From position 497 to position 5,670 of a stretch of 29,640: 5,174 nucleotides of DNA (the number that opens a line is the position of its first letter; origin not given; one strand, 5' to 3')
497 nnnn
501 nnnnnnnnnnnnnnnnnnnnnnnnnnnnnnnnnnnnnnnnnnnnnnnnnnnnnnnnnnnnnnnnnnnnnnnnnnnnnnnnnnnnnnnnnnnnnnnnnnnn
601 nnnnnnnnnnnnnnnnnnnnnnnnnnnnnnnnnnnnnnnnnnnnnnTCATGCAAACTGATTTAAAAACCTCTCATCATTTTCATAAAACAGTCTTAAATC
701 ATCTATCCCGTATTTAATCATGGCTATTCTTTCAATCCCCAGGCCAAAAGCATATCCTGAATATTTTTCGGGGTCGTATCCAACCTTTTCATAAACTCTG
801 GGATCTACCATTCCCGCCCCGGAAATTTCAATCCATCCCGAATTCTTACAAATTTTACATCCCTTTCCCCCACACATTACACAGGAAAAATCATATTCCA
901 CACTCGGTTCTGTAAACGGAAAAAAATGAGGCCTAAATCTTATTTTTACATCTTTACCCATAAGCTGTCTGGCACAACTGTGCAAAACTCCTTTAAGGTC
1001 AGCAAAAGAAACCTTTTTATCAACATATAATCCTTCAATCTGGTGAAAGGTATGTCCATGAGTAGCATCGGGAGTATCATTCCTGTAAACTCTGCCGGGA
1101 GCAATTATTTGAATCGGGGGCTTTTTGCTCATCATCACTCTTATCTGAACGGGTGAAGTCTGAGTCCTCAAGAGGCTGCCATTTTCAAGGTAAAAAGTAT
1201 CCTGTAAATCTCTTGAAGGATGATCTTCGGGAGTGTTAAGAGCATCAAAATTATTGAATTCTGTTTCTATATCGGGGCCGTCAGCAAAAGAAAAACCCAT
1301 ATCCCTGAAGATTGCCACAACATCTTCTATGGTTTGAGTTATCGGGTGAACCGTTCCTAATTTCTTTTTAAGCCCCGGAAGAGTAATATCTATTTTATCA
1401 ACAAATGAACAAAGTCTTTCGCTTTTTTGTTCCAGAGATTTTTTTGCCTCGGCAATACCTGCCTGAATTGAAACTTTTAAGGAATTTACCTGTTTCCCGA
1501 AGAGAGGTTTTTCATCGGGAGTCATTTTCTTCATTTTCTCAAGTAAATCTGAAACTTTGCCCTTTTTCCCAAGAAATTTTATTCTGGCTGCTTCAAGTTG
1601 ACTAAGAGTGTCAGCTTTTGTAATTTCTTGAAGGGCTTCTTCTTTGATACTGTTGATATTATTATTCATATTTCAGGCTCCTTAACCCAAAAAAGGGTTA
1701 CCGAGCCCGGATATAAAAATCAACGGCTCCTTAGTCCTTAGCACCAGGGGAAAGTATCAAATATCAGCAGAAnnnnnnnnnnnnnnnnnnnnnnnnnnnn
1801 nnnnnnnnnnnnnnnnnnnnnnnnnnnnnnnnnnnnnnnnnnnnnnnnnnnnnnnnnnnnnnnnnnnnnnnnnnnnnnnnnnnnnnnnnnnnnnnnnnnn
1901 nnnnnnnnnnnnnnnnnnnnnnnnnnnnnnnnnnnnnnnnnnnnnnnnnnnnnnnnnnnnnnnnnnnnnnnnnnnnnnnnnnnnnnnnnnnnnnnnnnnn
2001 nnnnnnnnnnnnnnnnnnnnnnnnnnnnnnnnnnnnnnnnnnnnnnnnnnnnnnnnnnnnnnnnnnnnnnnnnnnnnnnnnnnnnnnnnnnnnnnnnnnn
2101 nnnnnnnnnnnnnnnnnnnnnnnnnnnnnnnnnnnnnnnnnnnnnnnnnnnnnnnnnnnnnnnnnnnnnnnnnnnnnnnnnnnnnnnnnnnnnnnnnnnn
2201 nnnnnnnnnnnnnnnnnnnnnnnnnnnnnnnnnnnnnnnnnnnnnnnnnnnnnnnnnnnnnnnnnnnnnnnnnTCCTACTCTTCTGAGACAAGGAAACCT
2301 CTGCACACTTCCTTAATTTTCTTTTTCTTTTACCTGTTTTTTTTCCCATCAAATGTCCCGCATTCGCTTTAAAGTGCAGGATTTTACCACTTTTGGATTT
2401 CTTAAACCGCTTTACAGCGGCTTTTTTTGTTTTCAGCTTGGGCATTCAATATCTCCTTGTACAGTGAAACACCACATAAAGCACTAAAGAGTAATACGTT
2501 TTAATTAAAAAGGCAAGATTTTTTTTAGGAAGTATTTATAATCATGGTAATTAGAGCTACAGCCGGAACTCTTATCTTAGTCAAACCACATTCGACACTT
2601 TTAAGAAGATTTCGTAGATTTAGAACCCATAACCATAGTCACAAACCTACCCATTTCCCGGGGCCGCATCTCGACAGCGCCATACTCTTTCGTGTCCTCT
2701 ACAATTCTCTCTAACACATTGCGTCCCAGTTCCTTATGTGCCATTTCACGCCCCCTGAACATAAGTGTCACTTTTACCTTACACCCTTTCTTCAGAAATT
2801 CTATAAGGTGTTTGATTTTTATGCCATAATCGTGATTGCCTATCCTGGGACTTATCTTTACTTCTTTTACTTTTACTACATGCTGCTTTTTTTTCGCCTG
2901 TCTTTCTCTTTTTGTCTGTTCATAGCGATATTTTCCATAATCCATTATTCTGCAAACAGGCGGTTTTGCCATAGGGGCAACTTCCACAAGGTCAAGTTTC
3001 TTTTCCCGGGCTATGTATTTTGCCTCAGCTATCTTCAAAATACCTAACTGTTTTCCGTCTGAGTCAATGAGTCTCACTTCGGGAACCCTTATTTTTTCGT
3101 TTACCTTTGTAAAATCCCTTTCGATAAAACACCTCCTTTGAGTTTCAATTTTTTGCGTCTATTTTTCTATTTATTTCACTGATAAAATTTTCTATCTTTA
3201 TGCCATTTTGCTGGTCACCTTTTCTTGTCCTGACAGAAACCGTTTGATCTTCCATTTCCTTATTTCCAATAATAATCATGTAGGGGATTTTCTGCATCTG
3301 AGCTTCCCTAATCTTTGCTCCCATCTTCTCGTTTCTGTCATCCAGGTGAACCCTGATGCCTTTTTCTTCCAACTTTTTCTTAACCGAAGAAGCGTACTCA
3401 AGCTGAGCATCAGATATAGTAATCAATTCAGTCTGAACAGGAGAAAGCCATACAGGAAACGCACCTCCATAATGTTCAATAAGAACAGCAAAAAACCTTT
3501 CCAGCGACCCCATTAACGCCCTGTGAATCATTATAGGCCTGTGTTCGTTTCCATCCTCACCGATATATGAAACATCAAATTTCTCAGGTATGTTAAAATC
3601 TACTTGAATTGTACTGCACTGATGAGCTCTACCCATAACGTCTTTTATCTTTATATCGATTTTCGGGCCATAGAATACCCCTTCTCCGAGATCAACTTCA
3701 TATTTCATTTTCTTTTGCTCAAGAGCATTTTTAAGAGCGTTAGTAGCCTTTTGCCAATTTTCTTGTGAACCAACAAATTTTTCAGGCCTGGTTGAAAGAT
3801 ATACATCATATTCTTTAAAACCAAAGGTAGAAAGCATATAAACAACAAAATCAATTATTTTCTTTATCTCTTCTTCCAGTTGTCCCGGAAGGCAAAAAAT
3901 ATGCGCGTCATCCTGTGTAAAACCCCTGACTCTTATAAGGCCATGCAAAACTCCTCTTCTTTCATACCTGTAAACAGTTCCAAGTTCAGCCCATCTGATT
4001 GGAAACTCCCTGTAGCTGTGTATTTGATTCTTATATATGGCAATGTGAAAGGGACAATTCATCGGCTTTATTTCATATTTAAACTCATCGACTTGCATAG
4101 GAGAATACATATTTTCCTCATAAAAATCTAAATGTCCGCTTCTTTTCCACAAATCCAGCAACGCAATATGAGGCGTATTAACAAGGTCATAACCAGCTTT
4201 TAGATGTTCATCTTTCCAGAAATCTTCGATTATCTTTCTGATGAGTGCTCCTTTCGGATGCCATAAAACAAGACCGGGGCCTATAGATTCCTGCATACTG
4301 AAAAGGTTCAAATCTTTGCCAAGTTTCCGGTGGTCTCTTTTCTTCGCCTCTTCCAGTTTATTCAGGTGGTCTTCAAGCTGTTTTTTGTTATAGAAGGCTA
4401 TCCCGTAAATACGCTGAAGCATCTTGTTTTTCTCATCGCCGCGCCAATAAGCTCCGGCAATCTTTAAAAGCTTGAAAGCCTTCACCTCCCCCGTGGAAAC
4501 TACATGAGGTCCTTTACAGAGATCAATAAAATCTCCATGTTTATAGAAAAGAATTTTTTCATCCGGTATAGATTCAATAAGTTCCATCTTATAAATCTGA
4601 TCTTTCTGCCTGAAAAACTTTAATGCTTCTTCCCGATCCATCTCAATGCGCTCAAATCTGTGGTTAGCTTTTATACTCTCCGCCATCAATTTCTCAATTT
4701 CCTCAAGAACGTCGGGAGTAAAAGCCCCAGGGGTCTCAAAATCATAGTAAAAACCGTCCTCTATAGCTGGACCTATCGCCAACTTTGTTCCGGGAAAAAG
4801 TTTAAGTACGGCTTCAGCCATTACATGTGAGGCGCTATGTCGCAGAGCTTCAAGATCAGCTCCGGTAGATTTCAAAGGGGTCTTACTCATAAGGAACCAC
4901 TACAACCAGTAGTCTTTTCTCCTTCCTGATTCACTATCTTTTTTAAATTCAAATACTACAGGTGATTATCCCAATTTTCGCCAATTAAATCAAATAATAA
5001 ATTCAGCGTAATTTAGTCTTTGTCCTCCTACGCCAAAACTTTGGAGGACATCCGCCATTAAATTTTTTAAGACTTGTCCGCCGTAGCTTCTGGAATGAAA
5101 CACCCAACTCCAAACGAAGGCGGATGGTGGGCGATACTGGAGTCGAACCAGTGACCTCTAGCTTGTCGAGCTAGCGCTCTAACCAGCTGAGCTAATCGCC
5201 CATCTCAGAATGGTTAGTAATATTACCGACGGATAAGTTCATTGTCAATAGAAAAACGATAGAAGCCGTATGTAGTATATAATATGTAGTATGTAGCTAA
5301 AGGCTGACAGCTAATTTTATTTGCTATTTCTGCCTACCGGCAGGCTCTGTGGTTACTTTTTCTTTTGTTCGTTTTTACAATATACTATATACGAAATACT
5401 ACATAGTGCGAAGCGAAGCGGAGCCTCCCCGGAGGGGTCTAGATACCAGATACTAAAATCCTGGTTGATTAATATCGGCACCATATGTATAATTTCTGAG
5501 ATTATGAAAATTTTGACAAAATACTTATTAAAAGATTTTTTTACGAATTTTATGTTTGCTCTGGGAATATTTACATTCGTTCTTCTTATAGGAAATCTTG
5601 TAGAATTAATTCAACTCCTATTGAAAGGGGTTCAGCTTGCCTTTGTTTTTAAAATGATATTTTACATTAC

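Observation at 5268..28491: Mosaic family of stuttering low-complexity repeat modules confined to intergenic spacers at six loci (BIME/REP-like, not matching any family I recognise)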

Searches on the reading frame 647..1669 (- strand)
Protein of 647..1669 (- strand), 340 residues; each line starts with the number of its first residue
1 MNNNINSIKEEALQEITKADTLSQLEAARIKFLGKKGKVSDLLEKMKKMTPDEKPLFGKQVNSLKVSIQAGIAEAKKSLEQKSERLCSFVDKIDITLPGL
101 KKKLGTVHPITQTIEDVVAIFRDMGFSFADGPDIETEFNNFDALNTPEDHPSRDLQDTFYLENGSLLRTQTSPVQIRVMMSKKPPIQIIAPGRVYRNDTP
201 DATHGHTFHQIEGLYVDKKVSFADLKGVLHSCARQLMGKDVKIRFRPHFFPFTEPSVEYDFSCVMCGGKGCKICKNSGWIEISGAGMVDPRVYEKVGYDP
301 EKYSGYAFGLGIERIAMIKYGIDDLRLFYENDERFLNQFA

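Call 13: search_protein_families(library=pfam, proteins=[window:647-1669:-])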
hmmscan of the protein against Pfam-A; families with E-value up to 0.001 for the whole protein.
window:647-1669:- (340 aa): 2 families
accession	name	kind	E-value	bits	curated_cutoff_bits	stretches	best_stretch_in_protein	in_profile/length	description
PF01409.25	tRNA-synt_2d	-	6e-100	334.2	19.8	1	92-339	1-246/246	tRNA synthetases class II core domain (F)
PF02912.23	Phe_tRNA-synt_N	-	2.5e-19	69.4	22.3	1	21-83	2-64/69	Aminoacyl tRNA synthetase class II, N-terminal domain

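Call 62: find_encoding_contigs(protein=window:647-1669:-, flank=10000, max_places=1)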
Protein window:647-1669:- (340 aa): 4 contigs read that carry it; 1 place shown.
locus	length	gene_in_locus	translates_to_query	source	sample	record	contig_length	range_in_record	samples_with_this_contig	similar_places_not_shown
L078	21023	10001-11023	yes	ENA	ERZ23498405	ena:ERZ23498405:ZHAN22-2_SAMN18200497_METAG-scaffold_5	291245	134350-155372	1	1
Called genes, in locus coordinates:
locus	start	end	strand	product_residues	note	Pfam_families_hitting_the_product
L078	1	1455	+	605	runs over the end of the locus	PF05524:PEP-utilisers_N, PF00391:PEP-utilizers, PF02896:PEP-utilizers_C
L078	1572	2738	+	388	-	PF00438:S-AdoMet_synt_N, PF02772:S-AdoMet_synt_M, PF02773:S-AdoMet_synt_C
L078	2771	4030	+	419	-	PF05221:AdoHcyase, PF00670:AdoHcyase_NAD, PF02826:2-Hacid_dh_C (weak), PF07991:KARI_N (weak)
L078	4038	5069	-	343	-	PF03739:LptF_LptG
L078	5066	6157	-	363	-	PF03739:LptF_LptG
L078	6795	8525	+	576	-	PF07973:tRNA_SAD, PF00587:tRNA-synt_2b, PF03129:HGTP_anticodon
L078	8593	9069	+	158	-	PF05198:IF3_N, PF00707:IF3_C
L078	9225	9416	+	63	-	PF01632:Ribosomal_L35p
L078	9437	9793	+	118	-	PF00453:Ribosomal_L20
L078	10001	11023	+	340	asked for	PF02912:Phe_tRNA-synt_N, PF01409:tRNA-synt_2d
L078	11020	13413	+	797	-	PF01588:tRNA_bind, PF03483:B3_4, PF03484:B5, PF17759:tRNA_synthFbeta, PF03147:FDX-ACB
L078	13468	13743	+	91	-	PF05164:ZapA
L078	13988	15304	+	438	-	PF05496:RuvB_N, PF01637:ATPase_2 (faint), PF00004:AAA, PF13173:AAA_14 (weak), PF16193:AAA_assoc_2, PF12002:MgsA_C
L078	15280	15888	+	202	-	PF01812:5-FTHF_cyc-lig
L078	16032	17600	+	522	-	PF12072:RNase_Y_N, PF00013:KH_1, PF22891:KH_PNO1_2nd (faint), PF08668:HDOD (faint), PF01966:HD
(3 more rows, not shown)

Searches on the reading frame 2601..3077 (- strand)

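Call 13: search_protein_families(library=pfam, proteins=[window:2601-3077:-])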
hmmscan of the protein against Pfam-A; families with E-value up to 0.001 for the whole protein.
window:2601-3077:- (158 aa): 2 families
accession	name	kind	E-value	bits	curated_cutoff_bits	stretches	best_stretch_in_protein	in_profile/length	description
PF00707.27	IF3_C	-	3.3e-32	110.7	34.8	1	68-152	1-85/86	Translation initiation factor IF-3, C-terminal domain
PF05198.21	IF3_N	-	7.1e-28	97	26.9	1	2-61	11-70/70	Translation initiation factor IF-3, N-terminal domain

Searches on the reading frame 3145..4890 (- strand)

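Call 13: search_protein_families(library=pfam, proteins=[window:3145-4890:-])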
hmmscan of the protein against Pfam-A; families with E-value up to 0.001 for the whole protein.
window:3145-4890:- (581 aa): 3 families
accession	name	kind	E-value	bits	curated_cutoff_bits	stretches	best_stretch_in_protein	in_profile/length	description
PF00587.30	tRNA-synt_2b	-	6.6e-45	153.8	29.3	1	271-474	10-179/179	tRNA synthetase class II core domain (G, H, P, S and T)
PF03129.25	HGTP_anticodon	-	1.9e-26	92.5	21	1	490-575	5-93/94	Anticodon binding domain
PF07973.19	tRNA_SAD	-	2.7e-17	62.9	24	1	115-162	3-44/44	Threonyl and Alanyl tRNA synthetase second additional domain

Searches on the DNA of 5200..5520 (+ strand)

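Call 65: search_rna_families(source=window, start=5200, end=5520, threshold=evalue, max_evalue=1)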
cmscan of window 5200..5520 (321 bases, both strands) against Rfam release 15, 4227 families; matches with E-value up to 1: 1.
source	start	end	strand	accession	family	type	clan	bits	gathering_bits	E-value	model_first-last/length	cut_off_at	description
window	5343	5425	+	RF00206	U54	Gene; snRNA; snoRNA; CD-box;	CL00008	18.2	40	0.86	1-81/81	no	Small nucleolar RNA U54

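Call 89: search_dna_similar(query=window:5240-5460:+, collection=plasmids, mode=distant, max_evalue=0.01, max_rows=8)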
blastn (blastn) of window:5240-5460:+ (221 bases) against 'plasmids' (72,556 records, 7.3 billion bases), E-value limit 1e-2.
No match.

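Call 90: search_dna_similar(query=window:5240-5460:+, collection=phages, mode=distant, max_evalue=0.01, max_rows=8)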
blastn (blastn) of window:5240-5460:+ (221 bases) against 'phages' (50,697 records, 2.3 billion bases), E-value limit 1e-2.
No match.
